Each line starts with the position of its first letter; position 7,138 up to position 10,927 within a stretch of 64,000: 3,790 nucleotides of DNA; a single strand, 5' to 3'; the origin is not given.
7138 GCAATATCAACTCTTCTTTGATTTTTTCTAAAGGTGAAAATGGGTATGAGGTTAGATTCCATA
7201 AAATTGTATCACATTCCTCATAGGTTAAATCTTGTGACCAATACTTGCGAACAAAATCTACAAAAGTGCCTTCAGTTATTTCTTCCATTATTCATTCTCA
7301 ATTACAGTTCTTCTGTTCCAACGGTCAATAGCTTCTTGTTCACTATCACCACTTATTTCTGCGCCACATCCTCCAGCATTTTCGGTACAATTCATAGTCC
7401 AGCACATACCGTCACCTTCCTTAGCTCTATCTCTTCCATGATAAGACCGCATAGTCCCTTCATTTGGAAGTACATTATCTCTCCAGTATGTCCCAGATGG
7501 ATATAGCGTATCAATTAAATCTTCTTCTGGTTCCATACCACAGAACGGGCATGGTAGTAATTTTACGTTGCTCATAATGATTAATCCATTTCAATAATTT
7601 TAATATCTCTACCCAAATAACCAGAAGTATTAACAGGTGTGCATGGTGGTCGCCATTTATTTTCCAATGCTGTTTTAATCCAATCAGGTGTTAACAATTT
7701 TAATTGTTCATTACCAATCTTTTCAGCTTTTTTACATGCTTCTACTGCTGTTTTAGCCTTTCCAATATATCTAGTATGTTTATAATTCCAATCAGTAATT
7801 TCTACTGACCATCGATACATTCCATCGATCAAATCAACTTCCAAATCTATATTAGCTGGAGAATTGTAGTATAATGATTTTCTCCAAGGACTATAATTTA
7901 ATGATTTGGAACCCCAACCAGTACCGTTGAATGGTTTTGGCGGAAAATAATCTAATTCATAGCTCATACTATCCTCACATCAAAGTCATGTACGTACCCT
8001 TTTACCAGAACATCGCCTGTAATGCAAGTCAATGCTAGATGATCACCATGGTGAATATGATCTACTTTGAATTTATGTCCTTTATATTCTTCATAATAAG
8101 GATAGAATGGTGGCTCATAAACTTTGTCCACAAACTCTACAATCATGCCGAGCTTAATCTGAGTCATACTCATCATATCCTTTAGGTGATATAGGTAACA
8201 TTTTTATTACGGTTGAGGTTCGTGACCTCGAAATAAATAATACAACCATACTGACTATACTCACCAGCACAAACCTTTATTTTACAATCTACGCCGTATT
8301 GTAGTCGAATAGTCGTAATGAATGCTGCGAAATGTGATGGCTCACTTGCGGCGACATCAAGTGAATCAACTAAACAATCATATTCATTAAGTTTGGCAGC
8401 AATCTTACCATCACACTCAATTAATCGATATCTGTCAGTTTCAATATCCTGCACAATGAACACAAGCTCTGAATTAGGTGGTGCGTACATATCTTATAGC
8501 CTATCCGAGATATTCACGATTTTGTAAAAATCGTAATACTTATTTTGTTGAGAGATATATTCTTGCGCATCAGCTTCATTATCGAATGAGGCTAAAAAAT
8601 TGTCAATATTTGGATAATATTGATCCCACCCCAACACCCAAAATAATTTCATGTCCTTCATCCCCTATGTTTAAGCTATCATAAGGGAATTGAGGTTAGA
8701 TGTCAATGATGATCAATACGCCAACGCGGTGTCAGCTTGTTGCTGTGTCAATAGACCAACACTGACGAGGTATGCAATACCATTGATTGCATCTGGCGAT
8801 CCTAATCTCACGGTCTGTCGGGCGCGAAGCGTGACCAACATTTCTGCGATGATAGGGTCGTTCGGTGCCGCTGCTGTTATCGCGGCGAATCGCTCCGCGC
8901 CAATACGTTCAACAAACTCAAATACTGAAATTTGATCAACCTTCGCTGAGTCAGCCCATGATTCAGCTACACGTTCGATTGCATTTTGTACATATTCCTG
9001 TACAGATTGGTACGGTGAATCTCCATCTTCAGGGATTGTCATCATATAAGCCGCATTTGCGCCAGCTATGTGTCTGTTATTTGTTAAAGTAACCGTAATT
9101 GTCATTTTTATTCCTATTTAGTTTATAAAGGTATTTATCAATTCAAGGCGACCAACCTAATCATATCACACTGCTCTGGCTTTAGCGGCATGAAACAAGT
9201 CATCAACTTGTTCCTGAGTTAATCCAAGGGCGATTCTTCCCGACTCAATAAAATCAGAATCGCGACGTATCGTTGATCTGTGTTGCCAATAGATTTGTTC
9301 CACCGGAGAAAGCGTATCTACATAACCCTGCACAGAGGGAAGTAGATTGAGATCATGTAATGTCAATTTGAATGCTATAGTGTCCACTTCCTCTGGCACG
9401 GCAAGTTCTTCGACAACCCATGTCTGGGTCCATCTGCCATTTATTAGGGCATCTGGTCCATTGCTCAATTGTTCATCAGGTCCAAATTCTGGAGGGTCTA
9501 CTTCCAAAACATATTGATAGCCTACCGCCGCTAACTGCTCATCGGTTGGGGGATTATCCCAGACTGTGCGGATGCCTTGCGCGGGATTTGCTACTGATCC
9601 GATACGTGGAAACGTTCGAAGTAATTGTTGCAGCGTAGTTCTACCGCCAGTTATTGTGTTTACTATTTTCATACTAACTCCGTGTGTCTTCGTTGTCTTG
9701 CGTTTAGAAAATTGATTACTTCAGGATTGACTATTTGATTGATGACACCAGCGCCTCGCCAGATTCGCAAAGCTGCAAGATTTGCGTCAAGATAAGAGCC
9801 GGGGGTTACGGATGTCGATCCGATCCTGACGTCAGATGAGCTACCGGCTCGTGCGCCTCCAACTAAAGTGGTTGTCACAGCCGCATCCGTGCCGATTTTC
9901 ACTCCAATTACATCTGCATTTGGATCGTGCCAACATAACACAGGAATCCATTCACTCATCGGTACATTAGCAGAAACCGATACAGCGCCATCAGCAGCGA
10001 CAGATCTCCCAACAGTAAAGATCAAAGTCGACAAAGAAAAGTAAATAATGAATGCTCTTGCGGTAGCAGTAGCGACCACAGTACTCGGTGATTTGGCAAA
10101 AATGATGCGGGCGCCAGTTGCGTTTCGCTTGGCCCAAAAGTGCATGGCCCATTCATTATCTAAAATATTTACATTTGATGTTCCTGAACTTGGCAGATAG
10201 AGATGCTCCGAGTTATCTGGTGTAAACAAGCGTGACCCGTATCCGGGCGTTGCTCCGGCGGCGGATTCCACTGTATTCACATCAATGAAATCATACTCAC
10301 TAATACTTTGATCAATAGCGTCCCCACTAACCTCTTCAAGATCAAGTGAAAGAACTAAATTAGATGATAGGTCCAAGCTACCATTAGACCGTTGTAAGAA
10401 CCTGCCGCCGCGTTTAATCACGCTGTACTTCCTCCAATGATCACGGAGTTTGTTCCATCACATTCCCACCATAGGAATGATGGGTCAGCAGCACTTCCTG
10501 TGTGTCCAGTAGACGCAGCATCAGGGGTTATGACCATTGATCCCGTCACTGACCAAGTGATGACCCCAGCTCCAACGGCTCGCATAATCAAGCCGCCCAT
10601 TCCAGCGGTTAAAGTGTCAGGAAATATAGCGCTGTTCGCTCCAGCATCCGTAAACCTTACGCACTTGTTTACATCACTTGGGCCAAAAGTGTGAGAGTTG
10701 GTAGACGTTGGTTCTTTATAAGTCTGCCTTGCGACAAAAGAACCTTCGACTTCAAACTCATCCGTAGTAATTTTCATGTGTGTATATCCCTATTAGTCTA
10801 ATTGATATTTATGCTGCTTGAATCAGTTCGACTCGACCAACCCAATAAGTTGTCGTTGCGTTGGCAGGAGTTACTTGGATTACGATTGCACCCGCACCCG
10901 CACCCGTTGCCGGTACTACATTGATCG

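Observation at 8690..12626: GC-rich (~60% GC) 3.6-kb island forming the distal part of the tail fibre gene plus four downstream tail genes in a ~30% GC genome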

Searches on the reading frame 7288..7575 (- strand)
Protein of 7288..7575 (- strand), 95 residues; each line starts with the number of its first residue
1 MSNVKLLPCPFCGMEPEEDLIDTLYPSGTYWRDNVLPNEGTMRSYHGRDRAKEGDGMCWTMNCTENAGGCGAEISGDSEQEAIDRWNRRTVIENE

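Call 92: search_protein_families(library=pfam, proteins=[window:7288-7575:-], max_evalue=0.01)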
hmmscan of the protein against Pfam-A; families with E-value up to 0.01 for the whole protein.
window:7288-7575:- (95 aa): 1 family
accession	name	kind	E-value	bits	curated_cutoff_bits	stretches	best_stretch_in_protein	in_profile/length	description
PF14354.12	Lar_restr_allev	-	7.6e-06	26.5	28.6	1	5-90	2-58/58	Restriction alleviation protein Lar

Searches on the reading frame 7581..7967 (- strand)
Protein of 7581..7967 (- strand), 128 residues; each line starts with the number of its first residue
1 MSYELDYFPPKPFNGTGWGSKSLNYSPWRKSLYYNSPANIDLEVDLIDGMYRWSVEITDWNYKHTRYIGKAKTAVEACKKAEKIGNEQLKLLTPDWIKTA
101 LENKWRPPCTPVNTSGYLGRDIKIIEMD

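Call 5: search_protein_families(library=pfam, proteins=[window:7581-7967:-], max_evalue=0.01)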
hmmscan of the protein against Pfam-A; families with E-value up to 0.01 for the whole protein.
window:7581-7967:- (128 aa): 0 families

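Call 6: search_protein_families(library=phrogs, proteins=[window:7581-7967:-], max_evalue=0.001)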
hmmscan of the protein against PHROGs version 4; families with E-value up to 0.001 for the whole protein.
window:7581-7967:- (128 aa): 0 families

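Call 38: find_related_loci(query=window:7581-7967:-, collection=viral_contigs, flank=10000)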
Query window:7581-7967:- (128 aa) in viral_contigs; peptide patterns used: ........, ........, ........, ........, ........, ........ (x = any residue, [..] = any of these).
14 stretches matched a pattern; 1 encode a relative of the query (tblastn E <= 1e-3); 1 distinct loci.
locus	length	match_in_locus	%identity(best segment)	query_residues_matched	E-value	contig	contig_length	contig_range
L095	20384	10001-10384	73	1-128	2e-64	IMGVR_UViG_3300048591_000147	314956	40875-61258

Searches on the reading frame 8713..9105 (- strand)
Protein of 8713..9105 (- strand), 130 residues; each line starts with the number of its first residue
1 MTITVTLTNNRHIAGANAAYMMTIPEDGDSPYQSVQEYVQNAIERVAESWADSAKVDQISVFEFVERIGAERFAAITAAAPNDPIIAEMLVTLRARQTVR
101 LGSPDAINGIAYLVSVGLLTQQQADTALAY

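Call 5: search_protein_families(library=pfam, proteins=[window:8713-9105:-], max_evalue=0.01)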
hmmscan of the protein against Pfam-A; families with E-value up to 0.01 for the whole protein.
window:8713-9105:- (130 aa): 0 families

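Call 6: search_protein_families(library=phrogs, proteins=[window:8713-9105:-], max_evalue=0.001)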
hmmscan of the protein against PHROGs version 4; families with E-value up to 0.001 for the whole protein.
window:8713-9105:- (130 aa): 0 families

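Call 84: search_solved_structures(query=window:8713-9105:-, max_evalue=1)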
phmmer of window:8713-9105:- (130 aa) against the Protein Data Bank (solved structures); distinct sequences matched with E-value up to 1: 2.
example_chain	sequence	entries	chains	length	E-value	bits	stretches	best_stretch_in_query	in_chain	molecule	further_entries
6slf_A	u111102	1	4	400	0.33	14.7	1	19-70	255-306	N-alpha-acyl-glutamine aminoacylase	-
6njv_A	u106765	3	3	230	0.94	13.2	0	46-84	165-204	Xcc_CTR_I | Xcc_ctr_pt | Xcc_ctr_Hg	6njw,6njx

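Call 88: search_protein_families(library=pfam, proteins=[window:8713-9105:-], max_evalue=1)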
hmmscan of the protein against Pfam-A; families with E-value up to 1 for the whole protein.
window:8713-9105:- (130 aa): 1 family
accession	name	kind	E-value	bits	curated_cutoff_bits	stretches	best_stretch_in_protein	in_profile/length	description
PF10686.14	YAcAr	-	0.17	12.1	28.2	1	43-60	41-58/66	YspA, cpYpsA-related SLOG family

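Call 89: search_dna_similar(query=window:8713-9105:-, collection=phages, mode=protein, max_rows=15, max_evalue=0.001)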
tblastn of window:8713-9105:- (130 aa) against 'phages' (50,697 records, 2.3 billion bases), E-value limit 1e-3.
Records with a match: 2; places in all: 2; records where one place covers at least 80% of the query: 2.
Best place of each record, by identity: <60% 2.
By first word of the organism name: Synechococcus 2.
By host as written in the record: Synechococcus sp. CBW1002 2.
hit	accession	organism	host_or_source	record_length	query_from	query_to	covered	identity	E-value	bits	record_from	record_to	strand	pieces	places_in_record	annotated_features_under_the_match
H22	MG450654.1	Synechococcus phage S-CBWM1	Synechococcus sp. CBW1002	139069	1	119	92%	30.3%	4e-8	56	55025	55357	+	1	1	hypothetical protein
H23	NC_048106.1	Synechococcus phage S-CBWM1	Synechococcus sp. CBW1002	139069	1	119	92%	30.3%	4e-8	56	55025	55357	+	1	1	hypothetical protein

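Call 90: get_annotated_region(hit=H22, flank=5000)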
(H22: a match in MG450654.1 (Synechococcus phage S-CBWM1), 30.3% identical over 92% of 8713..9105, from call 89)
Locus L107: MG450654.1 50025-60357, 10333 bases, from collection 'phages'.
description: Synechococcus phage S-CBWM1, complete genome.
organism: Synechococcus phage S-CBWM1 (NCBI taxid 2053653)
taxonomy: Viruses; Duplodnaviria; Heunggongvirae; Uroviricota; Caudoviricetes; Aokuangvirus; Aokuangvirus SCBWM1
host: Synechococcus sp. CBW1002; source: -; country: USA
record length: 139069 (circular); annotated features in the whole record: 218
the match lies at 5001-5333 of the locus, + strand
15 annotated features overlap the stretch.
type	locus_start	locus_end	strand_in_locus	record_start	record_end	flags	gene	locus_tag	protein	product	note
CDS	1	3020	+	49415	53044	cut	-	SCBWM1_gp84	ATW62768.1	concanavalin A-like lectin/glucanase superfamily protein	-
CDS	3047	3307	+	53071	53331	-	-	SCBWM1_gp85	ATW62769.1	tail fiber protein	-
CDS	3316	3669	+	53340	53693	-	-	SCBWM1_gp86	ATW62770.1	hypothetical protein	hypothetical protein S-CBWM1-gp86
CDS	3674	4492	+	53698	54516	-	-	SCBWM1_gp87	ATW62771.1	hypothetical protein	hypothetical protein S-CBWM1-gp87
CDS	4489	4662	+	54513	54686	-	-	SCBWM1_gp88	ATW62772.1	hypothetical protein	hypothetical protein S-CBWM1-gp88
CDS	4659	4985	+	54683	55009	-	-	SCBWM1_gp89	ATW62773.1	hypothetical protein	hypothetical protein S-CBWM1-gp89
CDS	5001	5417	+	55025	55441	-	-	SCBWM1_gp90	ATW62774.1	hypothetical protein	hypothetical protein S-CBWM1-gp90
CDS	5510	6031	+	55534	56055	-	-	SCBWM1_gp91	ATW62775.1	hypothetical protein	hypothetical protein S-CBWM1-gp91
CDS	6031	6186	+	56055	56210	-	-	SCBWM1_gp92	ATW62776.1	hypothetical protein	hypothetical protein S-CBWM1-gp92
CDS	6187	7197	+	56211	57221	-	-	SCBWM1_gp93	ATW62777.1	putative tail protein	-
CDS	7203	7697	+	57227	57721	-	-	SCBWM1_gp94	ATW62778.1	hypothetical protein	hypothetical protein S-CBWM1-gp94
CDS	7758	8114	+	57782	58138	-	-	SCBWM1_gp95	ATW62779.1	hypothetical protein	hypothetical protein S-CBWM1-gp95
CDS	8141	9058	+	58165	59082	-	-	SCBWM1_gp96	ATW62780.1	tail fiber protein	-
CDS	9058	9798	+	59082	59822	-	-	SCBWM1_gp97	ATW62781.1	hypothetical protein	hypothetical protein S-CBWM1-gp97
CDS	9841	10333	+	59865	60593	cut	-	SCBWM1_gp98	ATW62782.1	hypothetical protein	hypothetical protein S-CBWM1-gp98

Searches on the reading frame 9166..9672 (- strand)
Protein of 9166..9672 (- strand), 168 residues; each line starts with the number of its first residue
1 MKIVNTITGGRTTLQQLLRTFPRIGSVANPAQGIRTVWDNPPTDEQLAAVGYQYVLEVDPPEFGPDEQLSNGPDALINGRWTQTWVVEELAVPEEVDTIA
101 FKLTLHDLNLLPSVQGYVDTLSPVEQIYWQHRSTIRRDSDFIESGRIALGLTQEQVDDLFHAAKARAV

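Call 5: search_protein_families(library=pfam, proteins=[window:9166-9672:-], max_evalue=0.01)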
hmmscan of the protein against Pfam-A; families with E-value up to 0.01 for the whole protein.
window:9166-9672:- (168 aa): 0 families

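Call 6: search_protein_families(library=phrogs, proteins=[window:9166-9672:-], max_evalue=0.001)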
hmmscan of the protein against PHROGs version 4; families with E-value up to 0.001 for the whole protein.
window:9166-9672:- (168 aa): 2 families
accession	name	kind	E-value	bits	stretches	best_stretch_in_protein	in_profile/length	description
phrog_6034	-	unknown function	1.6e-08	35.5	1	89-164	81-162/164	-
phrog_14311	-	unknown function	0.00024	22.2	1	87-163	55-137/140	-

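Call 36: find_related_loci(query=window:9166-9672:-, collection=viral_contigs, flank=6000)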
Query window:9166-9672:- (168 aa) in viral_contigs; peptide patterns used: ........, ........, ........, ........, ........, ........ (x = any residue, [..] = any of these).
13 stretches matched a pattern; 1 encode a relative of the query (tblastn E <= 1e-3); 1 distinct loci.
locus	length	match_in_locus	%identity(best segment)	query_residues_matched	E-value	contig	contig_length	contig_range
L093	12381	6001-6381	29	47-168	3e-5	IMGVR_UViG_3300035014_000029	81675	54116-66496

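Call 86: search_solved_structures(query=window:9166-9672:-, max_evalue=1)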
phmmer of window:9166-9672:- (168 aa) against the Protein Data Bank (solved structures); distinct sequences matched with E-value up to 1: 0.

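Call 88: search_protein_families(library=pfam, proteins=[window:9166-9672:-], max_evalue=1)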
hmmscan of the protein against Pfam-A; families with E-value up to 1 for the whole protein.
window:9166-9672:- (168 aa): 0 families

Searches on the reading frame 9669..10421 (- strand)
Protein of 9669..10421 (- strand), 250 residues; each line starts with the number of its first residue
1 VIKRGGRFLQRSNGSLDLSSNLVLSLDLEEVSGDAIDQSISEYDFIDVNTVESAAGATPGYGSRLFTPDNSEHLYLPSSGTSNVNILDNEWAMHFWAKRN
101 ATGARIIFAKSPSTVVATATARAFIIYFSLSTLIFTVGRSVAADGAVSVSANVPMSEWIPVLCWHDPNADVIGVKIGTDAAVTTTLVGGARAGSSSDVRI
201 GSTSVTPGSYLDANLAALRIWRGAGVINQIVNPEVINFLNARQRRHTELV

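Call 5: search_protein_families(library=pfam, proteins=[window:9669-10421:-], max_evalue=0.01)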
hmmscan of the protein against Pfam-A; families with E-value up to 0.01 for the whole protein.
window:9669-10421:- (250 aa): 0 families

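Call 6: search_protein_families(library=phrogs, proteins=[window:9669-10421:-], max_evalue=0.001)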
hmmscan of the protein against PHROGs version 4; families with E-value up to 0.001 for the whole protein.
window:9669-10421:- (250 aa): 1 family
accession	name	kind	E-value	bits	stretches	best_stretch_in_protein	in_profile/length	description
phrog_8510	-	head and packaging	6.7e-07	28.4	1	26-232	506-692/1348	virion structural protein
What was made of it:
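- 9669..10421 (-): o250: probable concanavalin-A/LamG-like lectin-fold protein. Nearly an orphan. Its start overlaps the o119 stop by 4 nt. phrog_8510 virion structural protein, E 6.7e-7 (call 6).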

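Call 35: find_related_loci(query=window:9669-10421:-, collection=viral_contigs, flank=6000)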
Query window:9669-10421:- (250 aa) in viral_contigs; peptide patterns used: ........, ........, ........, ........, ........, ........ (x = any residue, [..] = any of these).
18 stretches matched a pattern, but none encodes a relative of the query by tblastn (E <= 1e-3).
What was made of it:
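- Tried and rejected: IMG/VR scans with o250 and o168 gave zero and one weak locus (calls 35, 36).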

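Call 46: find_homologous_proteins(query=window:9669-10421:-)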
Query window:9669-10421:- (250 aa): 2 proteins with E <= 0.001 among 2262 candidates.
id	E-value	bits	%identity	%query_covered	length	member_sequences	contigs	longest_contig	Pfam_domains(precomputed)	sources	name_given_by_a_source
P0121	2.2e-158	543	100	100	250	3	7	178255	-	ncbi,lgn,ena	-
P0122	7.2e-57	211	47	98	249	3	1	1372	-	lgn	-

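Call 58: find_encoding_contigs(protein=P0122, flank=8000, max_places=2)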
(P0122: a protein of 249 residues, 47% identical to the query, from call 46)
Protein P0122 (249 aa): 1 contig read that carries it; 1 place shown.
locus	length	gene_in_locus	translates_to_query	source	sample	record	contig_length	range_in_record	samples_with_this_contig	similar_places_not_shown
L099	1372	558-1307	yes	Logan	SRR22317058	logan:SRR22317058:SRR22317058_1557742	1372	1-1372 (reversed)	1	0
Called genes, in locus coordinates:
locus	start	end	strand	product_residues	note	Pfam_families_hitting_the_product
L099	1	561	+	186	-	?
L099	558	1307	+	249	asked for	-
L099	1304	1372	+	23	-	?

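Call 85: search_solved_structures(query=window:9669-10421:-, max_evalue=1)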
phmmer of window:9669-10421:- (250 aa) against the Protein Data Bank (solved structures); distinct sequences matched with E-value up to 1: 0.

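Call 88: search_protein_families(library=pfam, proteins=[window:9669-10421:-, P0122], max_evalue=1)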
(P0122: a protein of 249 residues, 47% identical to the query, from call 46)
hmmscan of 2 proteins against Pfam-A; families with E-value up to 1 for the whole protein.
window:9669-10421:- (250 aa): 0 families

P0122 (249 aa): 2 families
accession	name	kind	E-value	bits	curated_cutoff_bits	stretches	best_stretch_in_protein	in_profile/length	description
PF13385.13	Laminin_G_3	-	5.5e-06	27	27.6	1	81-220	10-142/151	Concanavalin A-like lectin/glucanases superfamily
PF10772.14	Phage_HP1_Orf24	-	0.1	13.1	25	1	37-74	13-49/134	Bacteriophage HP1, Orf24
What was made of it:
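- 9669..10421 (-): The only homologue, P0122 (47% identity), hits Laminin_G_3 at E 5.5e-6 (calls 46, 88).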

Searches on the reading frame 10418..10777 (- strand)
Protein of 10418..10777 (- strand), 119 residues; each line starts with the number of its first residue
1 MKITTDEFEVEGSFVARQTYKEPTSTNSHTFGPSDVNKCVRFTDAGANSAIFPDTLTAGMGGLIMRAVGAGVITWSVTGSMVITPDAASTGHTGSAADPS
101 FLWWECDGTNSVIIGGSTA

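Call 5: search_protein_families(library=pfam, proteins=[window:10418-10777:-], max_evalue=0.01)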
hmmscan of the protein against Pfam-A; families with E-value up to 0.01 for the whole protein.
window:10418-10777:- (119 aa): 0 families

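Call 6: search_protein_families(library=phrogs, proteins=[window:10418-10777:-], max_evalue=0.001)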
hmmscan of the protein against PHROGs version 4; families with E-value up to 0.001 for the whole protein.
window:10418-10777:- (119 aa): 0 families

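Call 87: search_solved_structures(query=window:10418-10777:-, max_evalue=1)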
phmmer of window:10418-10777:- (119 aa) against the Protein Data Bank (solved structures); distinct sequences matched with E-value up to 1: 1.
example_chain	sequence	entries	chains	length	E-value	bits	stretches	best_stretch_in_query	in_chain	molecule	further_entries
6jhs_D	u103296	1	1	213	0.38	14.1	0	17-59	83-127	FAB Light Chain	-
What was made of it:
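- Tried and rejected: phmmer of o119, o250, o168 and o130 against PDB sequences found nothing (calls 84-87).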

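Call 88: search_protein_families(library=pfam, proteins=[window:10418-10777:-], max_evalue=1)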
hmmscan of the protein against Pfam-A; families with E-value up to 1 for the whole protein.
window:10418-10777:- (119 aa): 0 families
